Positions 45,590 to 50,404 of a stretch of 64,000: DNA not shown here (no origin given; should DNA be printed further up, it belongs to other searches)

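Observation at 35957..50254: Adjacent giant T9SS cargo genes carry matching cohesin-like and dockerin-like modules: possible self-assembling surface scaffold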

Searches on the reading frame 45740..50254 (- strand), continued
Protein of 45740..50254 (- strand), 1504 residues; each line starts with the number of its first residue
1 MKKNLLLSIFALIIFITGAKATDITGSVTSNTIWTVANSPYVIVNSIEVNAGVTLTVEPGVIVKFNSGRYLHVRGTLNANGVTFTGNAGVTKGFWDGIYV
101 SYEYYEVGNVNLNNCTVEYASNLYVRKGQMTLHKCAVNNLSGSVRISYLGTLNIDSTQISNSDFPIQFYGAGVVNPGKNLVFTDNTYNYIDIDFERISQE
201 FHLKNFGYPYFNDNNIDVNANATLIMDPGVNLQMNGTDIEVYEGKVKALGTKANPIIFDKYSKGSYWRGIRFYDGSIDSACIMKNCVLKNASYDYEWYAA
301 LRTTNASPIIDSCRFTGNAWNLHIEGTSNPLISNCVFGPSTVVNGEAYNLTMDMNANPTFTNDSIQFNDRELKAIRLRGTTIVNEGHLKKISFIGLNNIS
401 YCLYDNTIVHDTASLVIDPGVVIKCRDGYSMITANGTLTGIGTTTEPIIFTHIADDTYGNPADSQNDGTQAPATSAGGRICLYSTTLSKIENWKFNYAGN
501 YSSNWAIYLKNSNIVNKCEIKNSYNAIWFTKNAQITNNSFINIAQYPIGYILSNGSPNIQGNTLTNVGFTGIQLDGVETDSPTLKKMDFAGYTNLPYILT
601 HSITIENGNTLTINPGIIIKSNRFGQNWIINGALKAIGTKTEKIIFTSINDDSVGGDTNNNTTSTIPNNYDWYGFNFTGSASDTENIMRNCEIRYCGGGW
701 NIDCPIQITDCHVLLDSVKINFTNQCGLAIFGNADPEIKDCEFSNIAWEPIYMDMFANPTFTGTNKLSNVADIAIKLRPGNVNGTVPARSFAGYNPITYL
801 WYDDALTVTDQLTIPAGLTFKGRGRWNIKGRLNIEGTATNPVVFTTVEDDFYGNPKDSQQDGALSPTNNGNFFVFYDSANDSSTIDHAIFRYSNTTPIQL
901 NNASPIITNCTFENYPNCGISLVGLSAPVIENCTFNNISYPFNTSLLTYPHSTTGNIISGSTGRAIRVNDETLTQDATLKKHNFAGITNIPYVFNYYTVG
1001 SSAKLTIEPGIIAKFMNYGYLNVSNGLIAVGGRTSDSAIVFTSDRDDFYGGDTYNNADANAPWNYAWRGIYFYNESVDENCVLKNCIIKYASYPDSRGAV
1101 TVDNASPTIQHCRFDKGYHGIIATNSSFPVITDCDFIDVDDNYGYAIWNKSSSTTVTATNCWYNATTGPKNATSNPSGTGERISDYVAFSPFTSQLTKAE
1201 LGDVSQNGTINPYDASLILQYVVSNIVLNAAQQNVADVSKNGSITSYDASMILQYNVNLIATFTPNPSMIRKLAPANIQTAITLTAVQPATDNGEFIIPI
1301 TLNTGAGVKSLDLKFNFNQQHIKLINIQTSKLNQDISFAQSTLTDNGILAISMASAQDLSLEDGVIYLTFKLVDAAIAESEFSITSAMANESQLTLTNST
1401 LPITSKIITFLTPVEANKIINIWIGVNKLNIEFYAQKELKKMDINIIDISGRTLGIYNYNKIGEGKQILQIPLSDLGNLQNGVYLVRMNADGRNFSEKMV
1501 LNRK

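Call 16: find_encoding_contigs(protein=P0107, flank=10000, max_places=2)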
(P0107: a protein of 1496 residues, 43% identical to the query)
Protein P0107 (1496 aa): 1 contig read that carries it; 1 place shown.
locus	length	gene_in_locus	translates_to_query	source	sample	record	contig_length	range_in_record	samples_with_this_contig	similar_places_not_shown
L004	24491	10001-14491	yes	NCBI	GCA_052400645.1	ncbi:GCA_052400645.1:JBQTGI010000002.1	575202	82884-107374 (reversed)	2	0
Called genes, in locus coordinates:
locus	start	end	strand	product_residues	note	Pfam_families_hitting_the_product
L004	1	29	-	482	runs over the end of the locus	PF13546:DDE_5, PF01609:DDE_Tnp_1 (weak)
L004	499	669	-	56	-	-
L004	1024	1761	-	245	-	PF01553:Acyltransferase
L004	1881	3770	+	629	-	PF02743:dCache_1, PF00672:HAMP, PF00512:HisKA, PF02518:HATPase_c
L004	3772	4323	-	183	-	-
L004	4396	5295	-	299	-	PF00459:Inositol_P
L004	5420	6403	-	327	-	PF02958:EcKL (weak), PF01636:APH, PF02958:EcKL, PF07914:DUF1679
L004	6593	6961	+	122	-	PF03965:Penicillinase_R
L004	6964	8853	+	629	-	PF05569:Peptidase_M56 (weak), PF07715:Plug (faint)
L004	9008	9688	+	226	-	PF00849:PseudoU_synth_2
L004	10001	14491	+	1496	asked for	PF28492:Beta_helix_4 (faint), PF13229:Beta_helix (weak), PF00404:Dockerin_1 (weak)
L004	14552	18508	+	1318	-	PF02368:Big_2 (weak), PF02010:REJ, PF18911:PKD_4 (weak), PF22352:K319L-like_PKD, PF18911:PKD_4, PF22352:K319L-like_PKD, PF16410:DUF5018, PF18962:Por_Secre_tail, +3 more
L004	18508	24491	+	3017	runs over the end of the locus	PF22352:K319L-like_PKD (faint), PF07705:CARDB, PF13620:CarboxypepD_reg (weak), PF18911:PKD_4 (weak), PF18962:Por_Secre_tail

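Call 17: find_encoding_contigs(protein=P0022, flank=10000, max_places=2)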
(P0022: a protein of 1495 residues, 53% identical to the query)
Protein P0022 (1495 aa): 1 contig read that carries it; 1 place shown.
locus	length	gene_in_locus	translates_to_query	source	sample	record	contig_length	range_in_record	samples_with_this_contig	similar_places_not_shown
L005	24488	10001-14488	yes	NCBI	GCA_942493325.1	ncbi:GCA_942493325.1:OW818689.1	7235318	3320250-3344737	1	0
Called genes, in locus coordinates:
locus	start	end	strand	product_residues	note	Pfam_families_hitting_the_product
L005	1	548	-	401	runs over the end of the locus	PF00574:CLP_protease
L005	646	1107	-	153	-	-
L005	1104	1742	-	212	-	-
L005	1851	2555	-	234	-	-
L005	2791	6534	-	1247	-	PF01807:Zn_ribbon_DnaG, PF08275:DNAG_N, PF01751:Toprim, PF13155:Toprim_2, PF13362:Toprim_3 (faint), PF13662:Toprim_4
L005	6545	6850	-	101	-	-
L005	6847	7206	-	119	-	-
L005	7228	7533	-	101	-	-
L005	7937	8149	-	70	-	-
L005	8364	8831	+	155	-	-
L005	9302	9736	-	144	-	-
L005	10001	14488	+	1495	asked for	PF28492:Beta_helix_4 (faint), PF13229:Beta_helix, PF00404:Dockerin_1 (weak)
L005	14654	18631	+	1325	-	PF02010:REJ (weak), PF17963:Big_9 (weak), PF18911:PKD_4, PF22352:K319L-like_PKD, PF18911:PKD_4 (weak), PF22352:K319L-like_PKD, PF16410:DUF5018, PF18962:Por_Secre_tail, +4 more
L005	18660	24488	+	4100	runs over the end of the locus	PF07705:CARDB, PF22352:K319L-like_PKD, PF18911:PKD_4, PF22352:K319L-like_PKD, PF18911:PKD_4, PF22352:K319L-like_PKD, PF18911:PKD_4, PF22352:K319L-like_PKD, +11 more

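Call 24: find_encoding_contigs(protein=P0019, flank=10000, max_places=1)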
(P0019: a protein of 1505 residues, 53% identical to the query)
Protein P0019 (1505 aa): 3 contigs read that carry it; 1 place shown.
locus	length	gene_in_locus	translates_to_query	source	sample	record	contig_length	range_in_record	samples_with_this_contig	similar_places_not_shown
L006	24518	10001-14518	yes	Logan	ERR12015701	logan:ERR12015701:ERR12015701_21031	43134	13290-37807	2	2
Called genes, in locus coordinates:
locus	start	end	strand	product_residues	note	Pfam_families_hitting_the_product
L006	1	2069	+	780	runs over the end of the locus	PF00012:HSP70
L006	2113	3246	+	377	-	PF00580:UvrD-helicase (faint), PF02562:PhoH (faint), PF13245:AAA_19, PF13401:AAA_22 (faint), PF13361:UvrD_C (weak)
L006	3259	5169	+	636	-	-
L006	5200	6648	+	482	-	PF22860:DUF7017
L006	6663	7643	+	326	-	PF01867:Cas_Cas1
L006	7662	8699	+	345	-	PF08800:BT4734-like_N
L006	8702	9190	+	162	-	PF09827:CRISPR_Cas2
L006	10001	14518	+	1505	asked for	PF13229:Beta_helix (weak), PF00404:Dockerin_1 (weak)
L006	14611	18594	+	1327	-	PF00963:Cohesin (weak), PF18911:PKD_4 (weak), PF22352:K319L-like_PKD, PF02010:REJ (weak), PF18911:PKD_4 (weak), PF22352:K319L-like_PKD, PF16410:DUF5018, PF18962:Por_Secre_tail, +7 more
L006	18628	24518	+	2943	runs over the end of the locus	PF07705:CARDB, PF10633:NPCBM_assoc (faint), PF13620:CarboxypepD_reg (faint), PF13205:Big_5 (faint), PF07705:CARDB (weak), PF18962:Por_Secre_tail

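Call 25: find_encoding_contigs(protein=P0104, flank=10000, max_places=1)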
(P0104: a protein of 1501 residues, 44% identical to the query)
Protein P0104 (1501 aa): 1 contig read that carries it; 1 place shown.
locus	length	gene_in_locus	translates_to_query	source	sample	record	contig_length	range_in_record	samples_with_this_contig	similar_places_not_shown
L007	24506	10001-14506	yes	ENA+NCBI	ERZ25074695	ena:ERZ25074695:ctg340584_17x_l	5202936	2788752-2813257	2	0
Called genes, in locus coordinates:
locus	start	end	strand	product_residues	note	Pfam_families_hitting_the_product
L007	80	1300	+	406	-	PF11301:DUF3103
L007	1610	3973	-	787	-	PF04262:Glu_cys_ligase, PF18419:ATP-grasp_6, PF14397:ATPgrasp_ST (weak), PF01071:GARS_A, PF02655:ATP-grasp_3 (weak), PF08443:RimK (weak), PF07478:Dala_Dala_lig_C (weak)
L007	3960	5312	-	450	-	PF03023:MurJ, PF01554:MatE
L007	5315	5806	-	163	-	PF00583:Acetyltransf_1, PF13673:Acetyltransf_10, PF13508:Acetyltransf_7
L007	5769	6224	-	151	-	PF22166:WHD_ArnR1, PF01047:MarR, PF12802:MarR_2, PF09339:HTH_IclR (weak)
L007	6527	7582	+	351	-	-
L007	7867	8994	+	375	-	PF08450:SGL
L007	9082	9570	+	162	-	PF20603:Bact_hydrolase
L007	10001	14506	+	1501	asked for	PF28492:Beta_helix_4 (faint), PF13229:Beta_helix (weak)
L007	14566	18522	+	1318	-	PF02368:Big_2, PF26918:Ig_Eae (weak), PF22352:K319L-like_PKD, PF18911:PKD_4, PF22352:K319L-like_PKD, PF16410:DUF5018, PF22352:K319L-like_PKD, PF18962:Por_Secre_tail, +2 more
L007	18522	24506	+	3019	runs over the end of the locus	PF07705:CARDB, PF13620:CarboxypepD_reg (weak), PF18962:Por_Secre_tail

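Call 26: find_encoding_contigs(protein=P0011, flank=10000, max_places=1)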
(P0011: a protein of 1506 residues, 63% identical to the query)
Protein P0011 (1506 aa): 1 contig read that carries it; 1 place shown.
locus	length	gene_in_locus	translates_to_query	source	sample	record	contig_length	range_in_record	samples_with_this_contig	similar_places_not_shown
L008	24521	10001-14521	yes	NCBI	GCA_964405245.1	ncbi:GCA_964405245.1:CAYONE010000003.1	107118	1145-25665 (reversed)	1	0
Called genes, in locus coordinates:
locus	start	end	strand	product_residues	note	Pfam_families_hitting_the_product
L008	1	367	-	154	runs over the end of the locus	PF03330:DPBB_1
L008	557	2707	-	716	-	PF15902:Sortilin-Vps10 (faint), PF02012:BNR (faint), PF14870:PSII_BNR, PF18962:Por_Secre_tail (weak)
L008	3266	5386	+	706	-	PF10459:Peptidase_S46, PF00089:Trypsin (faint), PF13365:Trypsin_2 (faint)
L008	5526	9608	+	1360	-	PF07494:Reg_prop (faint), PF07495:Y_Y_Y, PF00512:HisKA, PF02518:HATPase_c, PF00072:Response_reg, PF12833:HTH_18, PF00165:HTH_AraC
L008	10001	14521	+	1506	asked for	PF13229:Beta_helix (weak), PF00404:Dockerin_1, PF18962:Por_Secre_tail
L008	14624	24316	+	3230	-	PF00963:Cohesin (faint), PF02368:Big_2, PF07705:CARDB, PF10633:NPCBM_assoc (faint), PF16116:DUF4832 (faint), PF16158:N_BRCA1_IG (faint), PF07705:CARDB (weak), PF18962:Por_Secre_tail, +2 more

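Call 67: search_protein_families(library=pfam, proteins=[L005:18660-19200:+, L004:18508-19050:+], max_evalue=0.1)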
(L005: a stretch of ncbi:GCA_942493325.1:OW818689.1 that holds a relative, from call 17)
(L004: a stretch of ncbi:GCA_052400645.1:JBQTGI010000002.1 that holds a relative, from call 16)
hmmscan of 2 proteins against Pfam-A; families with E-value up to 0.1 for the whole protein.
L005:18660-19200:+ (180 aa): 0 families

L004:18508-19050:+ (181 aa): 0 families
